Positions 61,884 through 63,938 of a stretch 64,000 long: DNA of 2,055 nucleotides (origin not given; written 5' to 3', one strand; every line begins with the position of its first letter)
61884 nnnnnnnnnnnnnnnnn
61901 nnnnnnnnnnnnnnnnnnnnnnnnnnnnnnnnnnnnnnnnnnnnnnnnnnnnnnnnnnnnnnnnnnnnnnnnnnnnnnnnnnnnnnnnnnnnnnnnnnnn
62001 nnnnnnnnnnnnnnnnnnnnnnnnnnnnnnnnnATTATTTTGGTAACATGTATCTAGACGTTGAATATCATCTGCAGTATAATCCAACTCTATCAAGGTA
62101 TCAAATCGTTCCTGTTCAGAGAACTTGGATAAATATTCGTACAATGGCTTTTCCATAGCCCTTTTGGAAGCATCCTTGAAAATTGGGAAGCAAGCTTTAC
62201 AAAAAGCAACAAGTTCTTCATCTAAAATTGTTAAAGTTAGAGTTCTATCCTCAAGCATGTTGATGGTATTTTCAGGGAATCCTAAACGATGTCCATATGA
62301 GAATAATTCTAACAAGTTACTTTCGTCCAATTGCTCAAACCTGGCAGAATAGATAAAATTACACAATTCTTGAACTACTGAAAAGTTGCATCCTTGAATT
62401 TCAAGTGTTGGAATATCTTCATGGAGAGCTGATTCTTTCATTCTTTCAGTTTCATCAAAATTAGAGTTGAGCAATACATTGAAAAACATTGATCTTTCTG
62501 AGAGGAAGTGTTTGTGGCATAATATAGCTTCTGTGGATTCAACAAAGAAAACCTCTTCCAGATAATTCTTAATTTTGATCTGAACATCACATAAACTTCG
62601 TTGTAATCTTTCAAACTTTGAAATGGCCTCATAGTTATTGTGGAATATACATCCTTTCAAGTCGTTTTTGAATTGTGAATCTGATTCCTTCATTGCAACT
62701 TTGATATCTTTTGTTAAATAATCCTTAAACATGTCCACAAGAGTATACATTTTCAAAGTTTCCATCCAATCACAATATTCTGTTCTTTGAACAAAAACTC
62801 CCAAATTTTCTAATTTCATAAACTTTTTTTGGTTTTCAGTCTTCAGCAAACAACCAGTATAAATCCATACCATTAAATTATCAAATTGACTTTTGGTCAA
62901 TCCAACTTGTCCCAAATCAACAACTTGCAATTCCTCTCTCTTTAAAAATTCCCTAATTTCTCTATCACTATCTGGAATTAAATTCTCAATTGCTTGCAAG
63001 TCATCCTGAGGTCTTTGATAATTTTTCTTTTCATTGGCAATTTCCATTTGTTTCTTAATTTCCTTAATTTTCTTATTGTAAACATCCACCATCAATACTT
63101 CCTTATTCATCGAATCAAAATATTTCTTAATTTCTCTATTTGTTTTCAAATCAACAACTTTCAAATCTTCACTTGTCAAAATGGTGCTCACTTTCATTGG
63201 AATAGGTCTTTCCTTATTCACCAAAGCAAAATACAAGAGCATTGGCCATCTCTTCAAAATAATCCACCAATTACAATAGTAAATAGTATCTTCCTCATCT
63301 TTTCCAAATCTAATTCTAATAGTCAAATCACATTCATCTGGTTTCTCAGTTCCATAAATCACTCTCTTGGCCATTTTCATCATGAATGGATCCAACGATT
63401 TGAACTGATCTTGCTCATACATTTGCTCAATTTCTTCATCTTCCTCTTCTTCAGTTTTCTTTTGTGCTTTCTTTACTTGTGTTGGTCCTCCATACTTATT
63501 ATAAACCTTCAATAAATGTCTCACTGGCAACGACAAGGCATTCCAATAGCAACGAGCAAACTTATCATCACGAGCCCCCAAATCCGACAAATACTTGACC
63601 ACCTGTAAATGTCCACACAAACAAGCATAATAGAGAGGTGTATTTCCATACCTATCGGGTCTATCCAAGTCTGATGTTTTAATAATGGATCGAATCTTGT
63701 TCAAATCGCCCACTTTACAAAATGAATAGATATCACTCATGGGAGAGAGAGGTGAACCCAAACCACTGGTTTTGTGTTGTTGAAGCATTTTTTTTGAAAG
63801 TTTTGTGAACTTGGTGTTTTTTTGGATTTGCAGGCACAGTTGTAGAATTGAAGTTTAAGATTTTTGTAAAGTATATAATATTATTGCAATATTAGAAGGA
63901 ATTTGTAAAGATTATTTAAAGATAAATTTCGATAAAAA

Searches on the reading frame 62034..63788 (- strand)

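Call 68: search_protein_families(library=pfam, proteins=[window:62034-63788:-], max_evalue=0.001)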
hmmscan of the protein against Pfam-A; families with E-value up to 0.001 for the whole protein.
window:62034-63788:- (585 aa): 6 families
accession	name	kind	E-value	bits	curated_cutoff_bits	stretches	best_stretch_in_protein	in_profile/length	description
PF00651.37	BTB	-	1.1e-10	42.1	20.5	1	395-506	6-97/110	BTB/POZ domain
PF13637.12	Ank_4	-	1e-07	32.5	22.7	1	27-67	8-49/50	Ankyrin repeats (many copies)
PF13857.12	Ank_5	-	6.1e-07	30.1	27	1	40-74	8-46/56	Ankyrin repeats (many copies)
PF12796.13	Ank_2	-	6.8e-07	30.2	27.3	1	22-72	35-84/90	Ankyrin repeats (3 copies)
PF13606.12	Ank_3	-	2.3e-05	24.8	22.3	1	47-72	1-26/30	Ankyrin repeat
PF00023.36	Ank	-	2.9e-05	24.6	21.1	1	47-68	1-22/33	Ankyrin repeat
